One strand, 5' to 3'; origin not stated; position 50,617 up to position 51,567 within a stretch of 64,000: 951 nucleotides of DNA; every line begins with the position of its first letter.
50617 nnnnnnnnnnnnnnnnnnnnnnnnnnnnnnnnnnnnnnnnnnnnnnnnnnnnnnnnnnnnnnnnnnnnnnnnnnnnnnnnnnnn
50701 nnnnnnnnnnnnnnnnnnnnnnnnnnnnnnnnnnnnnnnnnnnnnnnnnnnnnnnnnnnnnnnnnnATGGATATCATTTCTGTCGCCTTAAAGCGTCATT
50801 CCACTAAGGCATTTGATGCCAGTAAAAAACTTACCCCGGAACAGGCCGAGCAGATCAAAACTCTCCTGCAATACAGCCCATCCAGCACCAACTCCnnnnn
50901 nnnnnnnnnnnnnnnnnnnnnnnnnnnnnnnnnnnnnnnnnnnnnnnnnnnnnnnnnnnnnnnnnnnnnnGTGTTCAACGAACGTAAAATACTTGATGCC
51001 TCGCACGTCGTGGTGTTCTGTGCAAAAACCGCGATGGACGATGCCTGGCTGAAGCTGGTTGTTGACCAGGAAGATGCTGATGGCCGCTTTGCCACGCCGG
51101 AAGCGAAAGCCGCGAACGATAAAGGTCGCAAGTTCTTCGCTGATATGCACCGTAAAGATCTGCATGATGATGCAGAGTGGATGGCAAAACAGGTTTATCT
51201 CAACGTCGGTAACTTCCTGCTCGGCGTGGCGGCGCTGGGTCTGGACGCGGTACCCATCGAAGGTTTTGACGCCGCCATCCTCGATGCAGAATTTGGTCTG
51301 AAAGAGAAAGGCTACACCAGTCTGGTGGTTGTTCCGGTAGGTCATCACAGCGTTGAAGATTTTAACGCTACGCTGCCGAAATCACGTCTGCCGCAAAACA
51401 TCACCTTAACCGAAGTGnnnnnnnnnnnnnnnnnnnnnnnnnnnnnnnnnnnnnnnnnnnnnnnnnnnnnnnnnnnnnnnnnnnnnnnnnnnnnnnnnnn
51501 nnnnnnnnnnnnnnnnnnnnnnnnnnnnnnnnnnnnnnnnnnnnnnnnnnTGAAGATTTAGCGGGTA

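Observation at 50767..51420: nfsB nitroreductase reading frame is interrupted by an amber codon at codon 44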

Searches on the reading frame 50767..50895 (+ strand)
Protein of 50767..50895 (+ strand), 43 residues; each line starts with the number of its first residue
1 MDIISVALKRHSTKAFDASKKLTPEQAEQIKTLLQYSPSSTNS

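Call 31: list_cluster_members(proteins=[L003:20210-20929:+, window:50767-50895:+])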
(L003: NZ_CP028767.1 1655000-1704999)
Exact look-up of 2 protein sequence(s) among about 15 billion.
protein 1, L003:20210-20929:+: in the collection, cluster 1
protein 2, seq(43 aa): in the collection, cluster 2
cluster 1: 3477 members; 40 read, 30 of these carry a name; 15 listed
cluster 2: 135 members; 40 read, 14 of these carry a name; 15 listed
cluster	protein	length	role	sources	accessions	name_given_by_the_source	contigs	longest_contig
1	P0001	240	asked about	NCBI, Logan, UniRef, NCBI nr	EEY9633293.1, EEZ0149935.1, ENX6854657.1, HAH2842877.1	oxygen-insensitive NADPH nitroreductase [Escherichia coli] | nitroreductase NfsA n=1 Tax=Escherichia coli TaxID=562 RepID=UPI000945DC1A | nitroreductase NfsA [Escherichia coli]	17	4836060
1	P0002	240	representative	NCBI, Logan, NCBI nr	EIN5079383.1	nitroreductase NfsA [Escherichia coli]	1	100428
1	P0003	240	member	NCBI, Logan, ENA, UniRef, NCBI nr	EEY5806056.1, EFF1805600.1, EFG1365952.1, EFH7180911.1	nitroreductase NfsA [Escherichia coli] | nitroreductase NfsA n=1 Tax=Escherichia coli TaxID=562 RepID=UPI001021E47B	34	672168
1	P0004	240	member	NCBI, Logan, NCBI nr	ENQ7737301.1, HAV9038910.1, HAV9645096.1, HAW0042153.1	TPA: nitroreductase NfsA [Escherichia coli] | nitroreductase NfsA [Escherichia coli]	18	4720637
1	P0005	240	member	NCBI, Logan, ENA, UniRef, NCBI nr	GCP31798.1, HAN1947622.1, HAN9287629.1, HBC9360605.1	nitroreductase A [Escherichia coli] | nitroreductase NfsA n=1 Tax=Escherichia coli TaxID=562 RepID=UPI0010CBD269 | nitroreductase NfsA [Escherichia coli]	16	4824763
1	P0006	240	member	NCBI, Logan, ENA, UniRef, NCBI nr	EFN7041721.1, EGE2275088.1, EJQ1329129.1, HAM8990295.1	oxygen-insensitive NADPH nitroreductase [Escherichia coli] | oxygen-insensitive NADPH nitroreductase n=1 Tax=Escherichia coli TaxID=562 ...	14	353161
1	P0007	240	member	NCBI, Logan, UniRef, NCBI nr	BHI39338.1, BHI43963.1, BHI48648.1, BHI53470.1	nitroreductase NfsA [Escherichia coli] | nitroreductase NfsA n=1 Tax=Escherichia coli TaxID=562 RepID=UPI000BDF13E2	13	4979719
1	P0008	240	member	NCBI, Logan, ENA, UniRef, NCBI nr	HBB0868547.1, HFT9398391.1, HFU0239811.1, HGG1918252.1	TPA: nitroreductase NfsA [Escherichia coli] | nitroreductase NfsA n=1 Tax=Escherichia coli TaxID=562 RepID=UPI0010215502 | nitroreductase NfsA [Escherichia coli]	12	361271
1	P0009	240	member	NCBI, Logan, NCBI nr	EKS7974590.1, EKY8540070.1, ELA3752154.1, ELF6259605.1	nitroreductase NfsA [Escherichia coli]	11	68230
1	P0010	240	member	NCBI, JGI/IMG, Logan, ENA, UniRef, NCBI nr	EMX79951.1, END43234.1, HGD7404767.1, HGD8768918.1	oxygen-insensitive NADPH nitroreductase [Escherichia coli 2726800] | nitroreductase NfsA n=1 Tax=Escherichia coli TaxID=562 RepID=UPI0002C8F23D | nitroreductase NfsA [Escherichia coli]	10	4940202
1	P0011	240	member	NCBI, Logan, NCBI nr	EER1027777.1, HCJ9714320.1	TPA: nitroreductase NfsA [Escherichia coli] | nitroreductase NfsA [Escherichia coli]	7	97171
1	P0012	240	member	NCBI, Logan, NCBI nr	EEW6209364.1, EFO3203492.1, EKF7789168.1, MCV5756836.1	nitroreductase NfsA [Escherichia coli]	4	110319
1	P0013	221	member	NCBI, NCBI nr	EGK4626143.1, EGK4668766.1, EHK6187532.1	nitroreductase NfsA, partial [Escherichia coli] | nitroreductase NfsA [Escherichia coli]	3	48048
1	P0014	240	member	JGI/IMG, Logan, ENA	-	nitroreductase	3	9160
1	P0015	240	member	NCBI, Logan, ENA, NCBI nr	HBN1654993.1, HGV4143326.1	TPA: nitroreductase NfsA [Escherichia coli] | nitroreductase NfsA [Escherichia coli]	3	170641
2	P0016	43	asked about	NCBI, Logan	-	-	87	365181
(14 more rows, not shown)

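Call 32: find_encoding_contigs(protein=P0016, flank=3000, max_places=10)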
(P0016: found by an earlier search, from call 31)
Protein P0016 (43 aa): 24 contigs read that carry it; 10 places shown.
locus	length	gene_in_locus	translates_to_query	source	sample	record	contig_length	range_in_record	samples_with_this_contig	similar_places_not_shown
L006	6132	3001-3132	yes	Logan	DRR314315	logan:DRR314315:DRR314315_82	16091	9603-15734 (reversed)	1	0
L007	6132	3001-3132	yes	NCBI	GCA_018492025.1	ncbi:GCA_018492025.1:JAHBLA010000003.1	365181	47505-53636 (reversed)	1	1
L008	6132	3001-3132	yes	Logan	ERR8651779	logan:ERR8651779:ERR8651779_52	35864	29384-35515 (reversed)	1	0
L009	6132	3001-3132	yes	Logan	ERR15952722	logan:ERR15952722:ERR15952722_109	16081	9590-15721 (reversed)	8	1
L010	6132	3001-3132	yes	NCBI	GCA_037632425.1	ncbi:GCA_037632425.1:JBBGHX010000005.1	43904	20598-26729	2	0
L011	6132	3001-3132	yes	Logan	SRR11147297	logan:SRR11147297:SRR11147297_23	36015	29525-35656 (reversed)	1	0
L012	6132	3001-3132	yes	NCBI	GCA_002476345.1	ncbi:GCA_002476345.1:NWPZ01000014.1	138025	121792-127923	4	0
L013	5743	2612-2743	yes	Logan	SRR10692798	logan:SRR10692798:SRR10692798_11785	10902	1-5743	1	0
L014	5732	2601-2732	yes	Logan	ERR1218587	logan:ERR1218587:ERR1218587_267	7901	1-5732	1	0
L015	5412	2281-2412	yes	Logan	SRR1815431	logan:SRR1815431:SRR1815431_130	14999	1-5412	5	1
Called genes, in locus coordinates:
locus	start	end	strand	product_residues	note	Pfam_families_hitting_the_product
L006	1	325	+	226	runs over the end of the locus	?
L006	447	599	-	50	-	PF01848:HOK_GEF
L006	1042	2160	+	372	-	PF04107:GCS2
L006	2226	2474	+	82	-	PF06643:DUF1158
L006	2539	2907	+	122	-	PF04237:YjbR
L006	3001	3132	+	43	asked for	-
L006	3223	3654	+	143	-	PF00881:Nitroreductase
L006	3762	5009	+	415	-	PF00924:MS_channel_2nd, PF21082:MS_channel_3rd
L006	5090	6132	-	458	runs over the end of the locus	PF00324:AA_permease, PF13520:AA_permease_2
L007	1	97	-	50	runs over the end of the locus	PF01848:HOK_GEF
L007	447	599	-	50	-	PF01848:HOK_GEF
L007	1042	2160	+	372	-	PF04107:GCS2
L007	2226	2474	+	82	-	PF06643:DUF1158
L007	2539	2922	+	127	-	PF04237:YjbR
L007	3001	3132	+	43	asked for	-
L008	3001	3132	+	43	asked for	-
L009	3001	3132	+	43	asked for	-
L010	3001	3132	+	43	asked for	-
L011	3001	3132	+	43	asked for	-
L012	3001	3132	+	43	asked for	-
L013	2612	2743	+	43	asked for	-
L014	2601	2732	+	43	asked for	-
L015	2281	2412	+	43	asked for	-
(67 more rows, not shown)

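Call 33: find_encoding_contigs(protein=P0001, flank=1500, max_places=10)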
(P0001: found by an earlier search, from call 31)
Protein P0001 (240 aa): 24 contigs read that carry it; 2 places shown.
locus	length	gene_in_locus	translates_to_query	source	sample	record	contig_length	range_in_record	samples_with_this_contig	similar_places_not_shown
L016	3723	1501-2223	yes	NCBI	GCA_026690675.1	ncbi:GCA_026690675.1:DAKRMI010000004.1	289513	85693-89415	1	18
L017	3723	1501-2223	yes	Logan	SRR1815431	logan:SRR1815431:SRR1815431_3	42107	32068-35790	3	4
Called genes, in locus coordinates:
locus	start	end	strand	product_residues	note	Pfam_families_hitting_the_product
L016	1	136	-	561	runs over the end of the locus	PF06826:Asp-Al_Ex, PF02080:TrkA_C, PF06826:Asp-Al_Ex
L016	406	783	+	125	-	PF11045:YbjM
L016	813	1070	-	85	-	PF00462:Glutaredoxin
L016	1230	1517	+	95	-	PF07214:DUF1418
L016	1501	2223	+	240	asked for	PF00881:Nitroreductase, PF28600:Nitroreductase_C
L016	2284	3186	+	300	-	PF18030:Rimk_N, PF14397:ATPgrasp_ST (faint), PF02655:ATP-grasp_3, PF02955:GSH-S_ATP, PF08443:RimK, PF07478:Dala_Dala_lig_C (weak)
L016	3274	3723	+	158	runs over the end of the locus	PF10722:YbjN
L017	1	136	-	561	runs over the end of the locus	PF06826:Asp-Al_Ex, PF02080:TrkA_C, PF06826:Asp-Al_Ex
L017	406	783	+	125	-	PF11045:YbjM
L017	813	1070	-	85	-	PF00462:Glutaredoxin, PF05768:Glrx-like (weak)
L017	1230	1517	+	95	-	PF07214:DUF1418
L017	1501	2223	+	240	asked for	PF00881:Nitroreductase, PF28600:Nitroreductase_C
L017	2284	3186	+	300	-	PF18030:Rimk_N, PF14397:ATPgrasp_ST (faint), PF02655:ATP-grasp_3, PF02955:GSH-S_ATP, PF08443:RimK, PF07478:Dala_Dala_lig_C (weak)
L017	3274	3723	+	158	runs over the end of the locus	PF10722:YbjN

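Call 66: search_protein_families(library=ncbifam, proteins=[window:50767-50895:+], max_evalue=0.001)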
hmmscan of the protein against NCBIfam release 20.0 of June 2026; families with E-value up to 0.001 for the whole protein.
seq(43 aa): 1 family
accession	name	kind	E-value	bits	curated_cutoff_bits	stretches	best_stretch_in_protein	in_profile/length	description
NF008275.0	PRK11053.1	equivalog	1.1e-15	57.7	227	1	1-43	1-43/217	oxygen-insensitive NAD(P)H nitroreductase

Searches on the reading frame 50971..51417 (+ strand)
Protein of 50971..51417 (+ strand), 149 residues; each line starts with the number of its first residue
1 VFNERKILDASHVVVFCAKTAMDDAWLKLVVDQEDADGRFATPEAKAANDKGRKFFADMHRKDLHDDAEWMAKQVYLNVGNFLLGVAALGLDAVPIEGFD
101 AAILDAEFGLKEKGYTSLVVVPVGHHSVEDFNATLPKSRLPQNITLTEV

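Call 66: search_protein_families(library=ncbifam, proteins=[window:50971-51417:+], max_evalue=0.001)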
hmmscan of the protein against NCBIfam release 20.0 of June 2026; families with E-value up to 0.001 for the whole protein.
seq(149 aa): 2 families
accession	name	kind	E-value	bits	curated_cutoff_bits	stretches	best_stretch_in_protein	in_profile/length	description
NF008275.0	PRK11053.1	equivalog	5.6e-76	254.8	227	1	2-149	70-217/217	oxygen-insensitive NAD(P)H nitroreductase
NF003768.0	PRK05365.1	equivalog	2.2e-11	43.7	152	1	65-140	119-193/200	malonic semialdehyde reductase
